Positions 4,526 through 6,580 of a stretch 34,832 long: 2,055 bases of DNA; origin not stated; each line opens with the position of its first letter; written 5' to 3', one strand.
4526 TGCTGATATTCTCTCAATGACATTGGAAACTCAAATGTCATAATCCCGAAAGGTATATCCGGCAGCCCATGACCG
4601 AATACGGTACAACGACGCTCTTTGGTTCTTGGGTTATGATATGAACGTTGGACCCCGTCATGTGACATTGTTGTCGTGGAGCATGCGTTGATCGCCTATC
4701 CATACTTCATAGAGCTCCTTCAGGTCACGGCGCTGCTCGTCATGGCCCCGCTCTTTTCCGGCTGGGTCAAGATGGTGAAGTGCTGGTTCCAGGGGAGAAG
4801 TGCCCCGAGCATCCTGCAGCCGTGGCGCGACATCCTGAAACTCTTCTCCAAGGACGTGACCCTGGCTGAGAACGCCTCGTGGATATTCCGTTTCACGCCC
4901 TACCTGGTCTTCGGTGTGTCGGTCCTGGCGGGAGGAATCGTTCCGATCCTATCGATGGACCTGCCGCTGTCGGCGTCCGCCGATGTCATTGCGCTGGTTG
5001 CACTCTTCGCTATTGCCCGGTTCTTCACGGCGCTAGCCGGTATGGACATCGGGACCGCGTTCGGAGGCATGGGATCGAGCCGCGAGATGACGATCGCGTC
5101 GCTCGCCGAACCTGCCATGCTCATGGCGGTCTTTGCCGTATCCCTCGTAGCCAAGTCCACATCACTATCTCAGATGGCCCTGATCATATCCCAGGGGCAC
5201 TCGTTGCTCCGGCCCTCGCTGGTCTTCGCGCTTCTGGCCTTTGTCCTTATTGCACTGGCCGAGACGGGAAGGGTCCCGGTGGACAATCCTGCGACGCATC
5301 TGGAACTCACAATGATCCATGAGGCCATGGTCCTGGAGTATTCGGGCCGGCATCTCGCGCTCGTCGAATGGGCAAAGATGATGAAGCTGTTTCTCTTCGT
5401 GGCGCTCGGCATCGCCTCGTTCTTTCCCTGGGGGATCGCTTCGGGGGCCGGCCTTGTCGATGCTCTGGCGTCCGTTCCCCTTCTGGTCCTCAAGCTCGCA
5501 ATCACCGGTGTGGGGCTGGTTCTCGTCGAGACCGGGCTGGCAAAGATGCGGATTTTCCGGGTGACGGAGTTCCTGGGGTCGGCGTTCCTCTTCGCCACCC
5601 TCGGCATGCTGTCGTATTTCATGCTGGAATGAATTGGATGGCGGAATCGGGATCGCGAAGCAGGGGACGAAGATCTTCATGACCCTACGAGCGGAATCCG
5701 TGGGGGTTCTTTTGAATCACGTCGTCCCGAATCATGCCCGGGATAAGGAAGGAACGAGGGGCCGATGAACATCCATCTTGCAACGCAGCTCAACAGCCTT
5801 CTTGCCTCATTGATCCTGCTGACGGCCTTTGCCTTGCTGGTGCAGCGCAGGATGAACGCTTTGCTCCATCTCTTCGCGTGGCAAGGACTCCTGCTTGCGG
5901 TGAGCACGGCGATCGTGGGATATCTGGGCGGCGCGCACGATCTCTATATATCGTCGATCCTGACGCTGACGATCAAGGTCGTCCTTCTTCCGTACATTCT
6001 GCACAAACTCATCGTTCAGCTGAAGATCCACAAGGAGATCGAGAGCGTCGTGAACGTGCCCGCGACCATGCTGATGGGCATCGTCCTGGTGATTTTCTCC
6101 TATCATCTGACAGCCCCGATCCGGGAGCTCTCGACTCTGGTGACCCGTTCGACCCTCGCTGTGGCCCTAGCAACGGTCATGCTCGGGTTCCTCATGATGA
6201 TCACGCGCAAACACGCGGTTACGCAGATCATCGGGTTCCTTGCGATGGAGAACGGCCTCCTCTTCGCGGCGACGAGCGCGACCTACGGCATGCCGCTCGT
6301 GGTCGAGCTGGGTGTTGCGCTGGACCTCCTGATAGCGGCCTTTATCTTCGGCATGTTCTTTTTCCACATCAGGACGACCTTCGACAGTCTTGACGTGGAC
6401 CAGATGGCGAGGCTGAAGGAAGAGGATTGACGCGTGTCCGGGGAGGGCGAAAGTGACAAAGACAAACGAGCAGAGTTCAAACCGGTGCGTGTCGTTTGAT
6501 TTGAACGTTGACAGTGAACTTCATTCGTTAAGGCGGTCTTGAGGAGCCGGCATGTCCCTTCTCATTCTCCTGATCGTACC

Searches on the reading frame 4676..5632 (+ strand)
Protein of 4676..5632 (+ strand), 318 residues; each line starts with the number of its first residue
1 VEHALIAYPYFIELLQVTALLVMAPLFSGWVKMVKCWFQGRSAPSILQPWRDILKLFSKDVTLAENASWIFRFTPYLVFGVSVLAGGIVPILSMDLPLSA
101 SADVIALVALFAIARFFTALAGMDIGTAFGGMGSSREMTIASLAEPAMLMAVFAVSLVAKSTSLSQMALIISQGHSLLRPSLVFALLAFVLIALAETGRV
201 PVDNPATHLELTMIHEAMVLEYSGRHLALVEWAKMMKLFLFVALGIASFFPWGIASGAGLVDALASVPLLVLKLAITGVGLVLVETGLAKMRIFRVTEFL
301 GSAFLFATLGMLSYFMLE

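Call 3: search_protein_families(library=pfam, proteins=[window:4676-5632:+])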
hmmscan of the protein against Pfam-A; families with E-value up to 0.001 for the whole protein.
window:4676-5632:+ (318 aa): 1 family
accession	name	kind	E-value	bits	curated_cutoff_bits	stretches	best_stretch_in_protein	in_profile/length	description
PF00146.26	NADHdh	-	5e-36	125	27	1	15-312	4-294/298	NADH dehydrogenase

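Call 4: search_protein_families(library=ncbifam, proteins=[window:4676-5632:+])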
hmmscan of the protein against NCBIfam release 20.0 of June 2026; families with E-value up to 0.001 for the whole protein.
window:4676-5632:+ (318 aa): 3 families
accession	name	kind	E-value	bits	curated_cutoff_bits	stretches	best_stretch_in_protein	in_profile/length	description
NF004741.0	PRK06076.1-2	equivalog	4.3e-12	45.9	305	1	38-298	51-312/337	NADH-quinone oxidoreductase subunit NuoH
NF004740.0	PRK06076.1-1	equivalog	1.7e-09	37.7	399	1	18-300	23-301/325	NADH-quinone oxidoreductase subunit NuoH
NF004743.0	PRK06076.1-4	equivalog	0.00088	18.2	494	0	17-250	23-268/433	NADH-quinone oxidoreductase subunit NuoH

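Call 31: search_solved_structures(query=window:4676-5632:+, max_evalue=0.00001, show_alignments=3)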
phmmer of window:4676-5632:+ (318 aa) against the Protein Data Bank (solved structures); distinct sequences matched with E-value up to 0.00001: 8.
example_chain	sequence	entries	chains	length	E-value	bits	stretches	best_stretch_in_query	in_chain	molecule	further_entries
7z0s_D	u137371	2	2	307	2.1e-40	142.4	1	13-313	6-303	Formate hydrogenlyase subunit 4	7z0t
6cfw_M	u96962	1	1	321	2.1e-20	76.7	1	20-303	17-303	Mbh13 NADH dehydrogenase subunit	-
7aqq_H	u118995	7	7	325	3.1e-07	33.5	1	45-242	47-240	NADH-ubiquinone oxidoreductase chain 1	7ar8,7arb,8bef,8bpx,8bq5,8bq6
7ar7_H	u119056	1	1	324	3.1e-07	33.5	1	45-242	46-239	NADH-ubiquinone oxidoreductase chain 1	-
7a23_H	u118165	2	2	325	4.4e-07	33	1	45-242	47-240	Nad1m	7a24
6x89_1M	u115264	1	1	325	1.4e-06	31.4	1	45-238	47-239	NU1M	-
6nbq_A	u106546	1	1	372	4.6e-06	29.7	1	45-285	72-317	NdhA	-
6hum_A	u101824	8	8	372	5e-06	29.5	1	45-285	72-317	NAD(P)H-quinone oxidoreductase subunit 1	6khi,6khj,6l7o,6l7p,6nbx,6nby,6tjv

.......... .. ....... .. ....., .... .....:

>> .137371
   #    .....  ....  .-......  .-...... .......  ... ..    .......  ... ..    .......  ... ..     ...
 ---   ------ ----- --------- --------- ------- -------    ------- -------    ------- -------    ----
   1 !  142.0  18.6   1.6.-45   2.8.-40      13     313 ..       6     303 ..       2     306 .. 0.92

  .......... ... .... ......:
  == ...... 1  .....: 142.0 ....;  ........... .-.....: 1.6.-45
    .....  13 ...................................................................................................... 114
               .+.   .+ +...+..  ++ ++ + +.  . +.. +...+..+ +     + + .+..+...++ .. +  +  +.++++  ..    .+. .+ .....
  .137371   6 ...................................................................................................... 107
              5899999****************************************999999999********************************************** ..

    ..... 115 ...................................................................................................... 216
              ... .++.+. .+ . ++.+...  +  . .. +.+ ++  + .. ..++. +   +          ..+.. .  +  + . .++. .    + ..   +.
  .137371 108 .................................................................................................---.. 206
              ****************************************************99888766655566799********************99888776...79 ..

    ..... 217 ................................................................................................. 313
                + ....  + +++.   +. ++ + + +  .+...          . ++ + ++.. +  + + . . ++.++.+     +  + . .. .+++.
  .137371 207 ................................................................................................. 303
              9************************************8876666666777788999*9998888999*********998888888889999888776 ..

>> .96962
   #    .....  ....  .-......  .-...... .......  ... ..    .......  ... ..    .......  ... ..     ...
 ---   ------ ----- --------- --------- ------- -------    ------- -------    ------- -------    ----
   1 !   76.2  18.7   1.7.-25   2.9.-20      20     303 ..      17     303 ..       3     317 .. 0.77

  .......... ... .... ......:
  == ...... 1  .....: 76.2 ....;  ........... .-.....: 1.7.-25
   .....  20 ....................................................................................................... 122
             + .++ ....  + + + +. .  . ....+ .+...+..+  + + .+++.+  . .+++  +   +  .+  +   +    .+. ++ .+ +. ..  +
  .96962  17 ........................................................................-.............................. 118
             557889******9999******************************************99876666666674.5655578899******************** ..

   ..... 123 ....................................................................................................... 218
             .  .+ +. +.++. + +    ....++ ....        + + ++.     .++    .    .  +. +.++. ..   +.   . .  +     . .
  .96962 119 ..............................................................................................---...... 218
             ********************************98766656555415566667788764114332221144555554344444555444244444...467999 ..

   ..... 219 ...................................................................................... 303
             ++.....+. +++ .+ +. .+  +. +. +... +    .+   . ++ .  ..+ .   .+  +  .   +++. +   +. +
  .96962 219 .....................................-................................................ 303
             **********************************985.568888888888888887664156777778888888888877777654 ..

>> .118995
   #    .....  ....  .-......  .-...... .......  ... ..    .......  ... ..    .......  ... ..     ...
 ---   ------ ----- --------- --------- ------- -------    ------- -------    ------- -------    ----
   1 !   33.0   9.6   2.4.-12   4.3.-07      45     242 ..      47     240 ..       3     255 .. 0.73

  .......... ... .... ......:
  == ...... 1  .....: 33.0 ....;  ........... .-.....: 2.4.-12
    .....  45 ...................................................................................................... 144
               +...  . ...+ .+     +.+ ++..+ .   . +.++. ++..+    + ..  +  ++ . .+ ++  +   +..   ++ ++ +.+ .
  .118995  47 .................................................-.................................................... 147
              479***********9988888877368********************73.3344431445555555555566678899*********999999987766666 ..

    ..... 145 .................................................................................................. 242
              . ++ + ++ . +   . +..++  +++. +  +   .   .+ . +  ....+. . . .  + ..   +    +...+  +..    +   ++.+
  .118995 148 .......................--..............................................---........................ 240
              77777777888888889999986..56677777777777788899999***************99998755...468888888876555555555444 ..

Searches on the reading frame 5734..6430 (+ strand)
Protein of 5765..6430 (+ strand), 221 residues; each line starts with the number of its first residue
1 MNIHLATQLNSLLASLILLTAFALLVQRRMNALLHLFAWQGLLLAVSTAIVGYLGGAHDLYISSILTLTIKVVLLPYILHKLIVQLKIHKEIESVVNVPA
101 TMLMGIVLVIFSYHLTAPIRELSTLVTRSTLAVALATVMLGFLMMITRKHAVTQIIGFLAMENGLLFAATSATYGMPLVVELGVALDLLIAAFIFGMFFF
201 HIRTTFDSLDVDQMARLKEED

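Call 3: search_protein_families(library=pfam, proteins=[window:5765-6430:+, window:5734-6393:+])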
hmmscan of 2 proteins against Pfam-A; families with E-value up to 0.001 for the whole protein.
window:5765-6430:+ (221 aa): 1 family
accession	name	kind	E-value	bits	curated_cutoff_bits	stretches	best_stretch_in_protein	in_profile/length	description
PF00420.29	Oxidored_q2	-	0.00049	20.2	26.1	1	131-218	3-94/95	NADH-ubiquinone/plastoquinone oxidoreductase chain 4L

window:5734-6393:+ (219 aa): 0 families

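Call 4: search_protein_families(library=ncbifam, proteins=[window:5765-6430:+, window:5734-6393:+])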
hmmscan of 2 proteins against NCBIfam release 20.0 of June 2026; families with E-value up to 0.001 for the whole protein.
window:5765-6430:+ (221 aa): 1 family
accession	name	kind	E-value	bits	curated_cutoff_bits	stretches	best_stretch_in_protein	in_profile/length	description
NF008556.0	PRK11492.1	equivalog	1.7e-27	96.7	136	1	10-218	7-215/216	hydrogenase 4 membrane subunit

window:5734-6393:+ (219 aa): 0 families
